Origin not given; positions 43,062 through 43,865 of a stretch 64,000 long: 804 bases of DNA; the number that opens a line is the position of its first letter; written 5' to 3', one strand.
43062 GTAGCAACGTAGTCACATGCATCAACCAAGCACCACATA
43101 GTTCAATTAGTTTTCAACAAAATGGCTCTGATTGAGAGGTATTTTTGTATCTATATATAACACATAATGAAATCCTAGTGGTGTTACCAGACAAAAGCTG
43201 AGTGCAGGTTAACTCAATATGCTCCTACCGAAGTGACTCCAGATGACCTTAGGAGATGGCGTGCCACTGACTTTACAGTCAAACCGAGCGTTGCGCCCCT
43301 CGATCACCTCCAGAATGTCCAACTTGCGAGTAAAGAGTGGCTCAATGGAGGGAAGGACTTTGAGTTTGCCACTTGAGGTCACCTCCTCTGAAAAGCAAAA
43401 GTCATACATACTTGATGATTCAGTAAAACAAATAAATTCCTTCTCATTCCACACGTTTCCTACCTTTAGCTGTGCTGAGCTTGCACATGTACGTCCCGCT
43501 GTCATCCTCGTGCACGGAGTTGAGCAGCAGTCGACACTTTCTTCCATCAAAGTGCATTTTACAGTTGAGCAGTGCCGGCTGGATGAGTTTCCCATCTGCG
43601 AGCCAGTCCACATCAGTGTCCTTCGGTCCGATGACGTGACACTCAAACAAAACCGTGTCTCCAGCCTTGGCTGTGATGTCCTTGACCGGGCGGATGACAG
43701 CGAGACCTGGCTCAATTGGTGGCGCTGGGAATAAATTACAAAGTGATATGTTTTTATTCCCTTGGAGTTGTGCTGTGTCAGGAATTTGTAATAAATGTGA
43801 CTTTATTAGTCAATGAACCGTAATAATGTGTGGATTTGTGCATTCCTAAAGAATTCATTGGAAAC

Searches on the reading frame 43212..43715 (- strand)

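Call 25: search_protein_families(library=pfam, proteins=[window:43212-43715:-], max_evalue=0.001)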
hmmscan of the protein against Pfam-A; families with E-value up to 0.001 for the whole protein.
window:43212-43715:- (168 aa): 2 families
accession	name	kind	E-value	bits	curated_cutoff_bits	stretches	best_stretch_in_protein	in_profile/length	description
PF07679.22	I-set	-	2.2e-07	31.3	23.7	1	126-166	1-41/90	Immunoglobulin I-set domain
PF13927.12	Ig_3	-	3.9e-05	24.5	30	1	136-164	12-40/78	Immunoglobulin domain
